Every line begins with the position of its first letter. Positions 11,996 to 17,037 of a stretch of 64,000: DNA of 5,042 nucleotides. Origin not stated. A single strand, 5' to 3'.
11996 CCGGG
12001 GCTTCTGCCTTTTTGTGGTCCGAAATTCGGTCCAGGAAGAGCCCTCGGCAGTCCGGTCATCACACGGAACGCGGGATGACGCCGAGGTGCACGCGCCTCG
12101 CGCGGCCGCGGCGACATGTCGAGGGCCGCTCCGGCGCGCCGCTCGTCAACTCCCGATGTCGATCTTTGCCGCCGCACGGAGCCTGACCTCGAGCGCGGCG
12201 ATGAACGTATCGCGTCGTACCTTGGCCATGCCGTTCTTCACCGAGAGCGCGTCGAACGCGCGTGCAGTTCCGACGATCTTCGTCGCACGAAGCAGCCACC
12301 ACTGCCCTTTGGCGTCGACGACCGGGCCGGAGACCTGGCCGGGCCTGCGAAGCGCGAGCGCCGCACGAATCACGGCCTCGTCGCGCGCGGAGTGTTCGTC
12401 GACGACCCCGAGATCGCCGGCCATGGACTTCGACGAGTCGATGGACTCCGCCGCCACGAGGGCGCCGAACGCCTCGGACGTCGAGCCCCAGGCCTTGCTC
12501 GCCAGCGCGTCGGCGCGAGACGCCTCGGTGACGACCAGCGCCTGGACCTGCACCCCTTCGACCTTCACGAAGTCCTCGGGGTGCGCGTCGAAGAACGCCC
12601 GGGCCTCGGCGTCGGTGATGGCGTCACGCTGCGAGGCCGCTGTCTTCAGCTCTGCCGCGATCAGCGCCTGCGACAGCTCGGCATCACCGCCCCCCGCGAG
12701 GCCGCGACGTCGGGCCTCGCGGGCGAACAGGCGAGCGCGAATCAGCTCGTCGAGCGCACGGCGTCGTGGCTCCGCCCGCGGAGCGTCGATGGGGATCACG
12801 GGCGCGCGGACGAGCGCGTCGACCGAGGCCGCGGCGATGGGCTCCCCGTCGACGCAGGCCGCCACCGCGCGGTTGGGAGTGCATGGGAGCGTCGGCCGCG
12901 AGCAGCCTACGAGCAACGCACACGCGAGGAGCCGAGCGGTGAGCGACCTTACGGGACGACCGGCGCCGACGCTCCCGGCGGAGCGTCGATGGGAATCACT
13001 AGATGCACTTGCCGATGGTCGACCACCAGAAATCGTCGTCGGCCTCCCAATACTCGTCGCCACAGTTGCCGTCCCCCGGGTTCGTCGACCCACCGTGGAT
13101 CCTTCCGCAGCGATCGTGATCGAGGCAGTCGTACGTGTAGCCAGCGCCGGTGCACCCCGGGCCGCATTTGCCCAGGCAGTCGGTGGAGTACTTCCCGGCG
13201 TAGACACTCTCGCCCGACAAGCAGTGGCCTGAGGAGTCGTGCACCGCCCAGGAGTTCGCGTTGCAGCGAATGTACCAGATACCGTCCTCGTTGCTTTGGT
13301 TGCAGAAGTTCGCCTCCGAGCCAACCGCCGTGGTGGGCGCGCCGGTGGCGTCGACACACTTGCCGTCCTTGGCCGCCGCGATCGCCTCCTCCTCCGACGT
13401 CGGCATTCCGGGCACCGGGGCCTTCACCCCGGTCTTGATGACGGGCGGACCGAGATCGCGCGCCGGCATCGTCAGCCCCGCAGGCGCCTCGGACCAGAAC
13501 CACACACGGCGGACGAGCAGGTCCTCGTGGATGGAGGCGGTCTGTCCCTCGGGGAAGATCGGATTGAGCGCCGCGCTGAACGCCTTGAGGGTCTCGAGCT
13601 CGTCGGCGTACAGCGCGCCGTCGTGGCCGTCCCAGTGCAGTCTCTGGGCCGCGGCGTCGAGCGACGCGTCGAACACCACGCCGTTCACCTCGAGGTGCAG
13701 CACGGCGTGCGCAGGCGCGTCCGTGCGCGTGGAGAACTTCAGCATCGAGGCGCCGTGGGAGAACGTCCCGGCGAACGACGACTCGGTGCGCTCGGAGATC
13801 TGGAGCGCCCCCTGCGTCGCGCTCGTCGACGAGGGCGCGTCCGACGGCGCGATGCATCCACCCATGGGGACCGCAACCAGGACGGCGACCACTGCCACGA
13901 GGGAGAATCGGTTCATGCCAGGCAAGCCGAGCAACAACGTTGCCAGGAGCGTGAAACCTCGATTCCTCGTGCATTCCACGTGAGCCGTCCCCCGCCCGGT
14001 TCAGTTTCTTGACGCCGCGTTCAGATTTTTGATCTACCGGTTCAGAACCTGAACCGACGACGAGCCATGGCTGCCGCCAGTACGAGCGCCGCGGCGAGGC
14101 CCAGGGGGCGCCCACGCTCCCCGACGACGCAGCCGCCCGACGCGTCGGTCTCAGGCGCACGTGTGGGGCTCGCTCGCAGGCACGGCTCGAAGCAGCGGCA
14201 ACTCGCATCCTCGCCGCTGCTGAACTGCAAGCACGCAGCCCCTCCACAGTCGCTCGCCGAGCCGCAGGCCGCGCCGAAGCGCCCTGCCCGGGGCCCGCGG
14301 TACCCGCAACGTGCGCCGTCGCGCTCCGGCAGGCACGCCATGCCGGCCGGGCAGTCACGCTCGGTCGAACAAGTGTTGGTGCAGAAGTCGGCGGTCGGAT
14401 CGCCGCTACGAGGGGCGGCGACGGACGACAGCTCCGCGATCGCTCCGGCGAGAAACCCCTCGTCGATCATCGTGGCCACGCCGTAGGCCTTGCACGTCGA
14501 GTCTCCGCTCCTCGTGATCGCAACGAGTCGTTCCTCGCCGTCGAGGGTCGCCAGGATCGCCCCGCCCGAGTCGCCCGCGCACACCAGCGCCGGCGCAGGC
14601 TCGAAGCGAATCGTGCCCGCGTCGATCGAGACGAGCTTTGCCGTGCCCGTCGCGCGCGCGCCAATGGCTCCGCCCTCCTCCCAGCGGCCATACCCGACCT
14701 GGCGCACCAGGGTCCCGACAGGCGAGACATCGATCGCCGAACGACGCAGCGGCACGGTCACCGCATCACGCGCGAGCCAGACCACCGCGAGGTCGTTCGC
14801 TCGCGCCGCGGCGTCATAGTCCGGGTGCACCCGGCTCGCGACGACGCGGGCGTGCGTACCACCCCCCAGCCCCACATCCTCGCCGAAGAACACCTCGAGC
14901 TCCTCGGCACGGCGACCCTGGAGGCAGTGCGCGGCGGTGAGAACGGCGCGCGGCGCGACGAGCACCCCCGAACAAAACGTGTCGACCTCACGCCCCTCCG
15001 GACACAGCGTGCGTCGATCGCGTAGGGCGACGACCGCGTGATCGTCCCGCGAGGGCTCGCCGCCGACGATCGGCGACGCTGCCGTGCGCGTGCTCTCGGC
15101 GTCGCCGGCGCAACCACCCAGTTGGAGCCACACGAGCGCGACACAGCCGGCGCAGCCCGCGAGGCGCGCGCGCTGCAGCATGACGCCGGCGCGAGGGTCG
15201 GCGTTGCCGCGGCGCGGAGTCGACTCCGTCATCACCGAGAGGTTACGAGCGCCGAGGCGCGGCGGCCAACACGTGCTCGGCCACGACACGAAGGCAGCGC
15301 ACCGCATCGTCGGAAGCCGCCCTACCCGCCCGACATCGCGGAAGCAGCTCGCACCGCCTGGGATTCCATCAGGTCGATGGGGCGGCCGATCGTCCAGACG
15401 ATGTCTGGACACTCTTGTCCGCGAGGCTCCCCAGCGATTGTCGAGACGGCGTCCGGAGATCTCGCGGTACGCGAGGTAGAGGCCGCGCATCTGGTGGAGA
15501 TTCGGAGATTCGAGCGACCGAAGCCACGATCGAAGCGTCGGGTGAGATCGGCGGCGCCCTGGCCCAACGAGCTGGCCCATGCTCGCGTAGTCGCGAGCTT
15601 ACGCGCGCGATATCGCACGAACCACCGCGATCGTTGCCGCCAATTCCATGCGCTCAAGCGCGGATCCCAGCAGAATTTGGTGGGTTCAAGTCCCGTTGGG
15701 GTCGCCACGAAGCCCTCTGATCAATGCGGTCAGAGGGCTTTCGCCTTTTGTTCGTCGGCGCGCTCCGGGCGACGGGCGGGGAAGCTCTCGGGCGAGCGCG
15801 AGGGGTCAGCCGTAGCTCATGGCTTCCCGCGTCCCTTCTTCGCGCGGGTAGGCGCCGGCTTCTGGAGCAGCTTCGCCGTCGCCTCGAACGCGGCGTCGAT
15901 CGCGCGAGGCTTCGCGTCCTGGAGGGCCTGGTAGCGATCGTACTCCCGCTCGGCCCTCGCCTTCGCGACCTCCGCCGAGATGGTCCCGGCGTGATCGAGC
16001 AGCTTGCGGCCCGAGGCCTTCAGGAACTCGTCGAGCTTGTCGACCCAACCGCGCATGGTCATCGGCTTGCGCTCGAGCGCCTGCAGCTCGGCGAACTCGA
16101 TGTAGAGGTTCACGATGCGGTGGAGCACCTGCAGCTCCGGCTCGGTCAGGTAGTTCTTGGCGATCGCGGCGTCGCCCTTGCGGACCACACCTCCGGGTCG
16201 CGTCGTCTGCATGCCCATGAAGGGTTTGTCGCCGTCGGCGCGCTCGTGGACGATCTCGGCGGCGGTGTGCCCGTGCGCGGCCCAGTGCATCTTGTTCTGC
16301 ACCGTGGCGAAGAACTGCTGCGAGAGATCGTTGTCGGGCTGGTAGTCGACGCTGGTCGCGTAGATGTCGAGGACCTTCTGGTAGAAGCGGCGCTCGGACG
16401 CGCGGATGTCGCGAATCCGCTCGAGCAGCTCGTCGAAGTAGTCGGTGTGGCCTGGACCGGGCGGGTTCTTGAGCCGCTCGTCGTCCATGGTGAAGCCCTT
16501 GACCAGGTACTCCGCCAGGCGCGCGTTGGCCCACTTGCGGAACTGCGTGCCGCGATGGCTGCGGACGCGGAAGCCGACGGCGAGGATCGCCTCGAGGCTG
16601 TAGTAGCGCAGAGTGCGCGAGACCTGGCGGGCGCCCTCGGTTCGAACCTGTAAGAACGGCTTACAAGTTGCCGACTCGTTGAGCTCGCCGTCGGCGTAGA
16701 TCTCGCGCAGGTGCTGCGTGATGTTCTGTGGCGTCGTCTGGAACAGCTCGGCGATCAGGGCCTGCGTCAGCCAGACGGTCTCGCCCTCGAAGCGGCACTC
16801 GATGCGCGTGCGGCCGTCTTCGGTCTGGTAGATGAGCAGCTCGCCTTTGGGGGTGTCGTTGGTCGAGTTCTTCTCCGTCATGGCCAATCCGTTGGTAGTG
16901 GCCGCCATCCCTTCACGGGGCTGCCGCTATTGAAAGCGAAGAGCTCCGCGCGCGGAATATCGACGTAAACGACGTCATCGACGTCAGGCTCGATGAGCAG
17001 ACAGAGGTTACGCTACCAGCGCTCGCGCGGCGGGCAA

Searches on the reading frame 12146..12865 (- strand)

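Call 71: search_protein_families(library=padloc, proteins=[window:12146-12865:-], max_evalue=0.00001)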
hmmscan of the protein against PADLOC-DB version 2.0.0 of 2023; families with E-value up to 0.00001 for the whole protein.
window:12146-12865:- (239 aa): 0 families

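Call 100: search_protein_families(library=pfam, proteins=[window:12146-12865:-], max_evalue=0.0001)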
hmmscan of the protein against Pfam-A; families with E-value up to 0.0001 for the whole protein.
window:12146-12865:- (239 aa): 1 family
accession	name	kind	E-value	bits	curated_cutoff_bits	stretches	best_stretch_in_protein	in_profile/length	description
PF13145.12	Rotamase_2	-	1e-14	55.8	27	1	83-205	1-117/121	PPIC-type PPIASE domain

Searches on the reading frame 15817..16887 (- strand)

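Call 71: search_protein_families(library=padloc, proteins=[window:15817-16887:-], max_evalue=0.00001)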
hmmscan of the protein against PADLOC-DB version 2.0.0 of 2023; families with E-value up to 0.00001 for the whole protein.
window:15817-16887:- (356 aa): 40 families (the best 25 are shown)
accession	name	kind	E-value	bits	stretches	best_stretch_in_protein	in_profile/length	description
PDLC04852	PDC-S05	-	2.8e-142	471.7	1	5-340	3-332/346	-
PDLC04851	PDC-S05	-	6.3e-138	457.5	1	10-342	5-335/342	-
PDLC04853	PDC-S05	-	6.9e-138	457.4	1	13-343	4-327/336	-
PDLC04843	PDC-S05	-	1.2e-122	407.3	1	13-322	4-306/330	-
PDLC04864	PDC-S05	-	7.1e-118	390.9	1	70-342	2-267/277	-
PDLC04868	PDC-S05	-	2.9e-117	389.5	1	15-326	6-319/335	-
PDLC04871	PDC-S05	-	2.3e-111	370.9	1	6-325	122-443/468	-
PDLC04870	PDC-S05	-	6.3e-90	298.2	1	12-218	6-208/214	-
PDLC04876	PDC-S05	-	5.6e-74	245.6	1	12-179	5-171/174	-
PDLC04854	PDC-S05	-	1.6e-52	176.2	1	15-142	4-131/212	-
PDLC04872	PDC-S05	-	1.4e-51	172.2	1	15-142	5-132/152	-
PDLC04964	PDC-S23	-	1.9e-49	166.6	1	16-142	5-131/331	-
PDLC04965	PDC-S23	-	6.3e-49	165.1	1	14-180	4-171/327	-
PDLC04858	PDC-S05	-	1.2e-44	149.4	1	14-142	4-129/138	-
PDLC04879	PDC-S05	-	4e-42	142.6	1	14-136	4-124/285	-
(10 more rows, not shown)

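Call 100: search_protein_families(library=pfam, proteins=[window:15817-16887:-], max_evalue=0.0001)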
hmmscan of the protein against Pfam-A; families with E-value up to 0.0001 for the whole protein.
window:15817-16887:- (356 aa): 1 family
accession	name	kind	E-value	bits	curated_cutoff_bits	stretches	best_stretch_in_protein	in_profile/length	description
PF13310.11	Virulence_RhuM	-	1.1e-109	366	33.7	1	73-322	1-247/252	Virulence protein RhuM family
